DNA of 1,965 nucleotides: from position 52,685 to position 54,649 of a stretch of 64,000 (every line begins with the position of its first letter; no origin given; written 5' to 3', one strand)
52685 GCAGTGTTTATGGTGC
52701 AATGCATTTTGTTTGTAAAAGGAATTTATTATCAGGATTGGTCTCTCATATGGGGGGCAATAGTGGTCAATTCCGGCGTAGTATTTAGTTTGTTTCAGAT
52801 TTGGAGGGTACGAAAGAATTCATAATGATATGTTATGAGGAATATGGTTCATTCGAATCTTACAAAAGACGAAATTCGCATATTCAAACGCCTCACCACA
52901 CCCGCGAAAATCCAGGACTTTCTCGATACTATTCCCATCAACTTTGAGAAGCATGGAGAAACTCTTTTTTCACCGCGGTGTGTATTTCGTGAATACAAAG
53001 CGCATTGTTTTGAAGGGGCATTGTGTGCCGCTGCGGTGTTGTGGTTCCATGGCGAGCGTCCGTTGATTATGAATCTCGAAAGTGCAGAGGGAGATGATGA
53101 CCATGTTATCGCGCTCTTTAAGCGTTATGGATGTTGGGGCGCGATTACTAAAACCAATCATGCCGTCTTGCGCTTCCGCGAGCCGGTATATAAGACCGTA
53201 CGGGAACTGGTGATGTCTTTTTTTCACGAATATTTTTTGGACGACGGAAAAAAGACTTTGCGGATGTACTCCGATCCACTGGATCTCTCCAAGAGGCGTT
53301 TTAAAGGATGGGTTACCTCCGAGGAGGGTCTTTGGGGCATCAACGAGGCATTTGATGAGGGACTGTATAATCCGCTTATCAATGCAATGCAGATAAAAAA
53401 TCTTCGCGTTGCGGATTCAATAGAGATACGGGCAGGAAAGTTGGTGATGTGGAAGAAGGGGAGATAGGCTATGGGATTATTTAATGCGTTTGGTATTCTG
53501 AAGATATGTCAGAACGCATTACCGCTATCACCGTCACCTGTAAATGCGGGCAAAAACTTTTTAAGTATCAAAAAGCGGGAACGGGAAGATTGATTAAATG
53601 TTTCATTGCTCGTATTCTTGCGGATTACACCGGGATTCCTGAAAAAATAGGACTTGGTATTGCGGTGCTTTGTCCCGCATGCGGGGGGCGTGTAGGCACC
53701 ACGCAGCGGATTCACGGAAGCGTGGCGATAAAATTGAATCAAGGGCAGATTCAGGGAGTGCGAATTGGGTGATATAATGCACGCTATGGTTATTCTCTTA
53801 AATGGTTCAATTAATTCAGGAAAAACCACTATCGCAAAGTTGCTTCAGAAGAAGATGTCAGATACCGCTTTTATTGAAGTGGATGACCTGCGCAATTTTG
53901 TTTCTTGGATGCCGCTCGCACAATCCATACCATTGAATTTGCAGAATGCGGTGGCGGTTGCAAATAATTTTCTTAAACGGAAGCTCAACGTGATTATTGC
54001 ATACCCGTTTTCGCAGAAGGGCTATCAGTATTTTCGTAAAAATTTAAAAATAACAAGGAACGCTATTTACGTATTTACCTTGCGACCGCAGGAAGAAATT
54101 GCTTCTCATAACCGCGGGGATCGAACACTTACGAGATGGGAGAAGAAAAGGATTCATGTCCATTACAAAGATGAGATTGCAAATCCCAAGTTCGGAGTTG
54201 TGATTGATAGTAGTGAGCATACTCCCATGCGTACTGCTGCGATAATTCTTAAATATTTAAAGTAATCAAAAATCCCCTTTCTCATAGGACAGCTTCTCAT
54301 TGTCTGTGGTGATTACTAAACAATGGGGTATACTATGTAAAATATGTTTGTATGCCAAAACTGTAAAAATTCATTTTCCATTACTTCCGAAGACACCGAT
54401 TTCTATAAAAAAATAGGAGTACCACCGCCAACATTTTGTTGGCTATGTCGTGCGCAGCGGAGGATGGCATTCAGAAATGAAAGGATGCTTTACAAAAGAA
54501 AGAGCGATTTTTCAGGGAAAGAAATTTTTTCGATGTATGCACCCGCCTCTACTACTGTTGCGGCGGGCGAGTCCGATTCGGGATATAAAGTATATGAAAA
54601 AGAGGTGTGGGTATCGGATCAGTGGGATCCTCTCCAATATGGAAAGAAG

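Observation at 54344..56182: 612-aa cysteine-rich, internally duplicated protein with zinc-ribbon-like ends: unrecognised architecture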

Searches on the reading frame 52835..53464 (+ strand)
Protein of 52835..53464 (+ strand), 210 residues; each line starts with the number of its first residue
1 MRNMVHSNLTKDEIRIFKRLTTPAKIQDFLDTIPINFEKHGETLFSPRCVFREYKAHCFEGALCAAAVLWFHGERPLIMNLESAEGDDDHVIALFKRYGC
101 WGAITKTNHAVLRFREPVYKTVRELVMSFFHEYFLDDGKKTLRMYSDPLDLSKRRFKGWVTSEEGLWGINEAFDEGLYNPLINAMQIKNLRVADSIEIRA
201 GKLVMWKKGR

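Call 40: search_protein_families(library=pfam, proteins=[window:52835-53464:+], max_evalue=0.01)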
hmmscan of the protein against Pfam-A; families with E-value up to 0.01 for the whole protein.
window:52835-53464:+ (210 aa): 0 families

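Call 60: search_solved_structures(query=window:52835-53464:+, max_evalue=0.01)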
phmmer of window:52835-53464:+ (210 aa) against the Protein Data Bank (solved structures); distinct sequences matched with E-value up to 0.01: 2.
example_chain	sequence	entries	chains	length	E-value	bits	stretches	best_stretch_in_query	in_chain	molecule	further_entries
7ob6_A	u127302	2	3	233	5.3e-60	206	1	7-208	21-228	CPR-C4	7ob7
7pjo_AAA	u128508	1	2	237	5.7e-60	205.9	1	7-208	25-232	CPR-C4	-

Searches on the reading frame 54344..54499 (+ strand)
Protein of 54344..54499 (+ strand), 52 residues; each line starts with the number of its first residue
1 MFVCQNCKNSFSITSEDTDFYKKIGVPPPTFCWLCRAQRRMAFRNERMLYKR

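Call 71: search_solved_structures(query=A3, max_evalue=10, show_alignments=3)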
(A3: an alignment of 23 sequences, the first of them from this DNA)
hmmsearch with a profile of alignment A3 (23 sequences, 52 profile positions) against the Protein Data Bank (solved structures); distinct sequences matched with E-value up to 10: 4.
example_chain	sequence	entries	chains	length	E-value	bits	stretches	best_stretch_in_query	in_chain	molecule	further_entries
2n25_A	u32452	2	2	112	0.054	16.5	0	3-15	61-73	Zinc finger and BTB domain-containing protein 17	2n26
9dei_F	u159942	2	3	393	0.53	13.3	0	2-15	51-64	RNA-editing complex protein MP42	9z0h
5li0_4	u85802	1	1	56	1.9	11.5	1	23-44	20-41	50S ribosomal protein L32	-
4wce_Z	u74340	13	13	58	1.9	11.5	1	23-44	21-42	50S ribosomal protein L32 | Large ribosomal subunit protein bL32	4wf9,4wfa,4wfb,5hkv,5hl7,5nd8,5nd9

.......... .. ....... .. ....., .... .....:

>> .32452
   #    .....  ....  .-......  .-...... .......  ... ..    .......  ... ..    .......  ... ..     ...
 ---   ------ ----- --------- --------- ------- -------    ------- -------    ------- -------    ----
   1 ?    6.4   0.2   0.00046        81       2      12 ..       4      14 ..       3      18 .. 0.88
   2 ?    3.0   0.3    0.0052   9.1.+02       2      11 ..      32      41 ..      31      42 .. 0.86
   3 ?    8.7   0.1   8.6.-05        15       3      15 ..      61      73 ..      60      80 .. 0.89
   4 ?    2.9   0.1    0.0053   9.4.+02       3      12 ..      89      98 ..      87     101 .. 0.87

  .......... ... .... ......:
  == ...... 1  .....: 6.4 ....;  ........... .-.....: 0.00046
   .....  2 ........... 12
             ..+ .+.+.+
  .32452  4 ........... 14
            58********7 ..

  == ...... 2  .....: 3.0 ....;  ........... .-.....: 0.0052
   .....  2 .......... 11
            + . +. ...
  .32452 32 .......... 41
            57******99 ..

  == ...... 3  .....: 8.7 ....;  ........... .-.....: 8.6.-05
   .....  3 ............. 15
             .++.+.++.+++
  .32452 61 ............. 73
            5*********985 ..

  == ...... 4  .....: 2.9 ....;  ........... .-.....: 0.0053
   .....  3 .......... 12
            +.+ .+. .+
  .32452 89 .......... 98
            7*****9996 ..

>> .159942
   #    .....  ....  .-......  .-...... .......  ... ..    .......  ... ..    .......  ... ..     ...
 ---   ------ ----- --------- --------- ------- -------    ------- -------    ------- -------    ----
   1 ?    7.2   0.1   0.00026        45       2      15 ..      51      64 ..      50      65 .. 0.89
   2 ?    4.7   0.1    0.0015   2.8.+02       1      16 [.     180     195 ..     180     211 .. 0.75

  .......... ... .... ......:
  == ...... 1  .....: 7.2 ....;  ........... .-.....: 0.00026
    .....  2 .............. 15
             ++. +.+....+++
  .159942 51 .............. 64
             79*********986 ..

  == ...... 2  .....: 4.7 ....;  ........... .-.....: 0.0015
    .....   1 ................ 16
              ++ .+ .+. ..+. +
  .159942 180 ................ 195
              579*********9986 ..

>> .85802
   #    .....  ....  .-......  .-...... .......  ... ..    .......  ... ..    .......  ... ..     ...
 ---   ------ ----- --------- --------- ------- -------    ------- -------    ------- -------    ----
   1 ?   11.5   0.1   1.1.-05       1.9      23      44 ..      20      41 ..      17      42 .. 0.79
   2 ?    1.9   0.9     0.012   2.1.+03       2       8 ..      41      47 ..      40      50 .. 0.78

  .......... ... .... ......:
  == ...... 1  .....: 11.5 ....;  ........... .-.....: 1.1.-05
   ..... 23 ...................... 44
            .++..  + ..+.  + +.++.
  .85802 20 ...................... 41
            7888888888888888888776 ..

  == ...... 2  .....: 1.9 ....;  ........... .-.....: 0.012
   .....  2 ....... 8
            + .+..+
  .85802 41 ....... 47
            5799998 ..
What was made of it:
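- Closest known: Pfam zf_Tbcl. Different: No solved structure matched the finger by sequence (call 71).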

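Call 72: search_protein_families(library=pfam, alignment_id=A3, max_evalue=1)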
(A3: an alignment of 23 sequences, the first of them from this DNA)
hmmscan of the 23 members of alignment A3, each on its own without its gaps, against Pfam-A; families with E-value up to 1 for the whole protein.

A. member 1, seq(52 aa): 2 families
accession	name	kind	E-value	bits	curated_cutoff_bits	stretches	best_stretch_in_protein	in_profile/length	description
PF13451.12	zf_Tbcl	-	3.3e-05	24.2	24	1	2-41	5-45/48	Probable treble clef domain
PF18480.7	DUF5615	-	0.053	13.8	23.8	1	8-42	46-82/110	Domain of unknown function (DUF5615)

B. families by the number of members that match (of 23 scanned): 47 families (the first 25 are shown)
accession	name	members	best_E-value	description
PF13451.12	zf_Tbcl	19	1.2e-05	Probable treble clef domain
PF09723.15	Zn_ribbon_8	11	0.0057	Zinc ribbon domain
PF13717.11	Zn_ribbon_4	8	0.0003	zinc-ribbon domain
PF25206.1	DUF7836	6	0.036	Domain of unknown function (DUF7836)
PF12773.13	DZR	5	0.003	Double zinc ribbon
PF01155.25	HypA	5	0.04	Hydrogenase/urease nickel incorporation, metallochaperone, hypA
PF14205.11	Cys_rich_KTR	4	0.0024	Cysteine-rich KTR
PF13719.11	Zn_ribbon_5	4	0.014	zinc-ribbon domain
PF17207.9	MCM_OB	4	0.086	MCM OB domain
PF23550.1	zf_Tbcl_Rhp7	3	0.053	DNA repair protein rhp7 treble clef domain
PF24292.1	DUF7479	3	0.082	Domain of unknown function (DUF7479)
PF24444.1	DUF7563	3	0.1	Family of unknown function (DUF7563)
PF25144.1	Zn_ribbon_IFT122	3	0.24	IFT122, zinc ribbon domain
PF24921.1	RING_XB3-XBAT31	2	0.0054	E3 ubiquitin-protein ligase XB3/XBAT31 RING finger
PF09706.15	Cas_CXXC_CXXC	2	0.0059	CRISPR-associated protein (Cas_CXXC_CXXC)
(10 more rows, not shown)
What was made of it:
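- On Pfam zf_Tbcl (PF13451), for the two end domains only: 19 of 23 isolated N- and C-terminal fingers match at E<1 (call 72).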
